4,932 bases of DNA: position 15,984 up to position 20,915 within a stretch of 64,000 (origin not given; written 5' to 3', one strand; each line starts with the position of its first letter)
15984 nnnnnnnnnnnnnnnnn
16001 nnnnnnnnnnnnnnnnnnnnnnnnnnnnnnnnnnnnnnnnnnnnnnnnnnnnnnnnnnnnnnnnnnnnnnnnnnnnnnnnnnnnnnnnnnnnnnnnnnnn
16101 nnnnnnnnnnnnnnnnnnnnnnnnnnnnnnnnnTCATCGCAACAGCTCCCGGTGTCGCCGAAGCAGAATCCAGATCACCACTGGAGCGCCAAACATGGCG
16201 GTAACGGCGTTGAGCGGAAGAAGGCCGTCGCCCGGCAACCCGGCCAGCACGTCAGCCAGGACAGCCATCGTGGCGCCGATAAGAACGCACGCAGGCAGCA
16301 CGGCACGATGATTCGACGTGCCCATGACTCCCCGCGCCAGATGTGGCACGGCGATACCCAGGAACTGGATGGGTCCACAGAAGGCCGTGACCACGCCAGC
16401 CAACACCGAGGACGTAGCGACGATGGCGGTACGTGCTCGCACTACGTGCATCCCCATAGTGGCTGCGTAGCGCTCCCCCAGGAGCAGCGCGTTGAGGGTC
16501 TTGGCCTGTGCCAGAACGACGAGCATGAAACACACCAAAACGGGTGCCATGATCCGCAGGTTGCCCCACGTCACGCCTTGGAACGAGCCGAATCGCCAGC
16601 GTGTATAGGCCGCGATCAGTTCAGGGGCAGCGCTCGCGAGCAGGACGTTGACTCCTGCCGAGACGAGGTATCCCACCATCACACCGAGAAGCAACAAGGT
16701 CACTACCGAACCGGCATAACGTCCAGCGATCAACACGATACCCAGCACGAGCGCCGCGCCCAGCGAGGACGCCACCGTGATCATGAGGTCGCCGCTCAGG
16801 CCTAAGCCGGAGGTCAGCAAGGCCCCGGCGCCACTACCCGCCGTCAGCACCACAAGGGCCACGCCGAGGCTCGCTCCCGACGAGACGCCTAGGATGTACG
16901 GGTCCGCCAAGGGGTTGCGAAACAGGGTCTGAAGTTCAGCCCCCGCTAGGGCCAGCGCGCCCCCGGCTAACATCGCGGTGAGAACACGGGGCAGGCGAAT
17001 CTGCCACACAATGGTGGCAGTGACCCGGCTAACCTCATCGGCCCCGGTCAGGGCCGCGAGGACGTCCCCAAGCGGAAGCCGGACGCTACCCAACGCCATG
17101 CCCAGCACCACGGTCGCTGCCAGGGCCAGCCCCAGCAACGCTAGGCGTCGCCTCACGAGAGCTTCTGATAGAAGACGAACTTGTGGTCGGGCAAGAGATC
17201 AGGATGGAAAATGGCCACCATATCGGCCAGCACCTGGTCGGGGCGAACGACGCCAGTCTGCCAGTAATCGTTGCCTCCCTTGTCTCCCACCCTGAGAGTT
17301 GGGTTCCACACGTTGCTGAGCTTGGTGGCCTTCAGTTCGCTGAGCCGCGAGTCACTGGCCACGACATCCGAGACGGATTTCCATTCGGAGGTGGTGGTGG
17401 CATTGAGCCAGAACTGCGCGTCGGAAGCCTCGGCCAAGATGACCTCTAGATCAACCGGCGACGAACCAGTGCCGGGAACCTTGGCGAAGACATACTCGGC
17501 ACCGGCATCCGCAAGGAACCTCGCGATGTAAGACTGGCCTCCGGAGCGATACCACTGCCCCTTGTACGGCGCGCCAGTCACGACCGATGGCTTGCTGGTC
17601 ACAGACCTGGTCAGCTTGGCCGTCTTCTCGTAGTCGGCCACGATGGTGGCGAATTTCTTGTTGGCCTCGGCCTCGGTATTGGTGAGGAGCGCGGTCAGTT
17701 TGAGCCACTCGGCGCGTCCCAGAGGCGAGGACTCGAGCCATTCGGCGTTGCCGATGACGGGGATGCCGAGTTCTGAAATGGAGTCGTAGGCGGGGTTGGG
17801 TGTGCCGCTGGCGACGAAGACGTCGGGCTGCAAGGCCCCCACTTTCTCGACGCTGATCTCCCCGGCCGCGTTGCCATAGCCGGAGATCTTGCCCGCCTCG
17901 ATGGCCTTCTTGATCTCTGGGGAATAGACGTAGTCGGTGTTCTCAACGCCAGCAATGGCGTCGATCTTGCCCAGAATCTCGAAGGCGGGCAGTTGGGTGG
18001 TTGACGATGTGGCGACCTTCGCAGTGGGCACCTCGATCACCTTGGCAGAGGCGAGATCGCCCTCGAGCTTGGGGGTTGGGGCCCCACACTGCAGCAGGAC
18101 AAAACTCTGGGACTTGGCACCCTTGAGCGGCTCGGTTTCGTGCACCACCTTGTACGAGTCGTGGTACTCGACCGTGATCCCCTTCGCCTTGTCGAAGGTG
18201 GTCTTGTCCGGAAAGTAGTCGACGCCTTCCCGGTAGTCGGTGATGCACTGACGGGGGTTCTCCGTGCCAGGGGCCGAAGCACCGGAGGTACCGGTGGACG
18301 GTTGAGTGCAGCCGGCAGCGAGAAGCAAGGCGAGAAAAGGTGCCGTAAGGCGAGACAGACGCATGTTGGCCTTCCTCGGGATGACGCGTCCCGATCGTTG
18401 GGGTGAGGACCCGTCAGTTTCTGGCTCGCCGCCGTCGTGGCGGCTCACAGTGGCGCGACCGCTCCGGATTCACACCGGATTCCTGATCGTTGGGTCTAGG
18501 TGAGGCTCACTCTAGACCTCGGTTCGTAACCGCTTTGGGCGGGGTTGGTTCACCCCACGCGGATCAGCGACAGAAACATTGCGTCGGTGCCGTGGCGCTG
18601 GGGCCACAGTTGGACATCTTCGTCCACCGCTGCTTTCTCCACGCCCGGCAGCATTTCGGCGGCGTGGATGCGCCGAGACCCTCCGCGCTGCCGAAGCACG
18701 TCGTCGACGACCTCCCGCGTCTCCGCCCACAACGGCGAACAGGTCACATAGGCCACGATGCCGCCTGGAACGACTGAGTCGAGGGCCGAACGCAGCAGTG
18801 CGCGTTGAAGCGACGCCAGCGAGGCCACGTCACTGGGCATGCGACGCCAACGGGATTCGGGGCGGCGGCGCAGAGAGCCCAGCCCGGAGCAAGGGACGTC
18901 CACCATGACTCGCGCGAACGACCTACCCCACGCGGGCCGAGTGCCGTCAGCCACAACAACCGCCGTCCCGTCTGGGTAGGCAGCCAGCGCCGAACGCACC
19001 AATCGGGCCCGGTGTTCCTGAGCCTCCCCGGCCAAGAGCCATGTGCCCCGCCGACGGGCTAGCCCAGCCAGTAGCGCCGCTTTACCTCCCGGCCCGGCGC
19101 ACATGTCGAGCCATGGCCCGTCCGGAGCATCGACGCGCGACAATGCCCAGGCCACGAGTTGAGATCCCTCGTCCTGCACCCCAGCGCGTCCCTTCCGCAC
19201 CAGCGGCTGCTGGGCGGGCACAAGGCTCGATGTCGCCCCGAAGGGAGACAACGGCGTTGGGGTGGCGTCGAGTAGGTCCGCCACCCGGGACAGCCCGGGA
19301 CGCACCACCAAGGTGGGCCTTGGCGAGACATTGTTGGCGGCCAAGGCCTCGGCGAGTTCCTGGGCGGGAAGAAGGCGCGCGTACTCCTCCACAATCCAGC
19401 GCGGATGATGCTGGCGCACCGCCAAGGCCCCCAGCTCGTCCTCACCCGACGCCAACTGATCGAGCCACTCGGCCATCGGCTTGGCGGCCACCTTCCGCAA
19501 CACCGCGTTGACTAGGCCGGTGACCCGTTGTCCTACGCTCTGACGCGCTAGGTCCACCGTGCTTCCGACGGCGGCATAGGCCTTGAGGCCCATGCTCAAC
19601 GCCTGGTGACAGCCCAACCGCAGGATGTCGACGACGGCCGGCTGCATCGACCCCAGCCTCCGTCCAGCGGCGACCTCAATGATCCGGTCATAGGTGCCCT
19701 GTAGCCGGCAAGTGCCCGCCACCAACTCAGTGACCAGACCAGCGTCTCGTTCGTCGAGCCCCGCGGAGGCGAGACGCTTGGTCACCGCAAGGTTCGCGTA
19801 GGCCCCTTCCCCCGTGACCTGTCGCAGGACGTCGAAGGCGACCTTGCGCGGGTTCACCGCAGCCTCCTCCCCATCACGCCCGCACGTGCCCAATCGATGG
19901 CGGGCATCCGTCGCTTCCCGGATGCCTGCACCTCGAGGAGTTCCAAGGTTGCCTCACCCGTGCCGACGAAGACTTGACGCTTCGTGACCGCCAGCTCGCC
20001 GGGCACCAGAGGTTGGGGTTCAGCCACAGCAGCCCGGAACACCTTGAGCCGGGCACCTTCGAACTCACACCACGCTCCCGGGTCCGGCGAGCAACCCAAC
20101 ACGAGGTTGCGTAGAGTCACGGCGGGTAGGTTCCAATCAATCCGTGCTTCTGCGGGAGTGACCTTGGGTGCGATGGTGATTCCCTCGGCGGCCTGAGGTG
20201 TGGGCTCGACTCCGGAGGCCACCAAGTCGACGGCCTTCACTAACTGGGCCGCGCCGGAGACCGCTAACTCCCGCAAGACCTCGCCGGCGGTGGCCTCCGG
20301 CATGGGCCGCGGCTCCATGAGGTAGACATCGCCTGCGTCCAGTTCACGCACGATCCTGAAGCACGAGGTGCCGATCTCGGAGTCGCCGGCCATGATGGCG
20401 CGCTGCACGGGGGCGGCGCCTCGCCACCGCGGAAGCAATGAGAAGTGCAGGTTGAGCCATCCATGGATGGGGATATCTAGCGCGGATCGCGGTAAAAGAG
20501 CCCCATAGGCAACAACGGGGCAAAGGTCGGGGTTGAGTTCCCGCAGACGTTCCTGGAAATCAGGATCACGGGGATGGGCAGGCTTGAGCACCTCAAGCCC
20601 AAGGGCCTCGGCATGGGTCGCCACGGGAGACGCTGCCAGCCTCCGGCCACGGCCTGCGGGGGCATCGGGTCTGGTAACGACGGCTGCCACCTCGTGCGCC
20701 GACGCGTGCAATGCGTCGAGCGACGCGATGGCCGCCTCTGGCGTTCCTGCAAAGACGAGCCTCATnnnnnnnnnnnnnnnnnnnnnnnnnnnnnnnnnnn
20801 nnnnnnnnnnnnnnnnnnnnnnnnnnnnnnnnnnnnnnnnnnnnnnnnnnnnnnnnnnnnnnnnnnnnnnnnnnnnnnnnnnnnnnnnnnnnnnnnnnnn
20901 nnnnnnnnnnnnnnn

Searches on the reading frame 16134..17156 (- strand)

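Call 39: search_protein_families(library=pfam, proteins=[window:16134-17156:-], max_evalue=0.00001)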
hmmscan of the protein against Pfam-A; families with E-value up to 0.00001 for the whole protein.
window:16134-17156:- (340 aa): 1 family
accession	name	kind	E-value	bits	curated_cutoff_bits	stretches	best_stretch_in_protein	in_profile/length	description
PF01032.23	FecCD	-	5.5e-74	249.4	26.5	1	12-333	2-311/311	FecCD transport family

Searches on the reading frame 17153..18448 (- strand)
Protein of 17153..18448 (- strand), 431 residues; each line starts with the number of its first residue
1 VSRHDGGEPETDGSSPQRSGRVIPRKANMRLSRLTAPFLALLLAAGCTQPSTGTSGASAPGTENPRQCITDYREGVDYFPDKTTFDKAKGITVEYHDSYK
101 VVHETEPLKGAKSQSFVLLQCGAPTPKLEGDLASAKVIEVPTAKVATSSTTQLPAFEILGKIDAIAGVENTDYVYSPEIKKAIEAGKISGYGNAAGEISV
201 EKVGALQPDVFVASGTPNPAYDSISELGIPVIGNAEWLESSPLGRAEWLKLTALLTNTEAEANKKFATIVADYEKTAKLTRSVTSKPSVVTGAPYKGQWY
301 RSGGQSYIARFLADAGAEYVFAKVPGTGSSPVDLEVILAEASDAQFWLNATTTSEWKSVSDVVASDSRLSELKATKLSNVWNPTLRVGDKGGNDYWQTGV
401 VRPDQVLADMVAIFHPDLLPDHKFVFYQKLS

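Call 39: search_protein_families(library=pfam, proteins=[window:17153-18448:-], max_evalue=0.00001)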
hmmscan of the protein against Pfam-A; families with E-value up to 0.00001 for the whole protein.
window:17153-18448:- (431 aa): 1 family
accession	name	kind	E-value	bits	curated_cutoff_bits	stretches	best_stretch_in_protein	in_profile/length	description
PF01497.23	Peripla_BP_2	-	3e-23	82.9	27.5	1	149-381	5-229/235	Periplasmic binding protein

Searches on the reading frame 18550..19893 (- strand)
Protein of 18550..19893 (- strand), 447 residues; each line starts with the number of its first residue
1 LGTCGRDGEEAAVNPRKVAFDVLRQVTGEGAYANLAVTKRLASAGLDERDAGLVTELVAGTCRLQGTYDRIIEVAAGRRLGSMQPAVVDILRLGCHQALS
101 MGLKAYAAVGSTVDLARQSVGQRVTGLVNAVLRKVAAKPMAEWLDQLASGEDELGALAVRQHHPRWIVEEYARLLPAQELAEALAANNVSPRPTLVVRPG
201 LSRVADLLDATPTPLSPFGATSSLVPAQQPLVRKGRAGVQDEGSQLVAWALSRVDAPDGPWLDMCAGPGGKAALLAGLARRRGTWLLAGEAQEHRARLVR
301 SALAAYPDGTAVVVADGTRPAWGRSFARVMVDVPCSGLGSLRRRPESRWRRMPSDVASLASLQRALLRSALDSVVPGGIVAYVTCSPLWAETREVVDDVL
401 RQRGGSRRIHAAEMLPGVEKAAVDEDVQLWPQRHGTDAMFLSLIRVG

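Call 39: search_protein_families(library=pfam, proteins=[window:18550-19893:-], max_evalue=0.00001)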
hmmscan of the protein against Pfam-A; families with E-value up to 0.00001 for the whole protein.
window:18550-19893:- (447 aa): 2 families
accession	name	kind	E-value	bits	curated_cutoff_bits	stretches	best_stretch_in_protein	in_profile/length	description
PF01189.24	Methyltr_RsmB-F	-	3.7e-42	144.7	27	1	259-443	10-197/199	16S rRNA methyltransferase RsmB/F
PF01029.23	NusB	-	1.9e-21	77.2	23.1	1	14-136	2-132/133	NusB family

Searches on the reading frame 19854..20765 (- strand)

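Call 39: search_protein_families(library=pfam, proteins=[window:19854-20765:-], max_evalue=0.00001)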
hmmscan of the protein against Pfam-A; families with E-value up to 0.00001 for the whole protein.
window:19854-20765:- (303 aa): 2 families
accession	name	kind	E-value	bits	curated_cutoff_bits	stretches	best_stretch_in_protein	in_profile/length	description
PF00551.24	Formyl_trans_N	-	4.9e-33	114.8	26.1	1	1-177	1-179/181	Formyl transferase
PF02911.23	Formyl_trans_C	-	2.5e-20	73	21.1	1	201-294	1-97/100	Formyl transferase, C-terminal domain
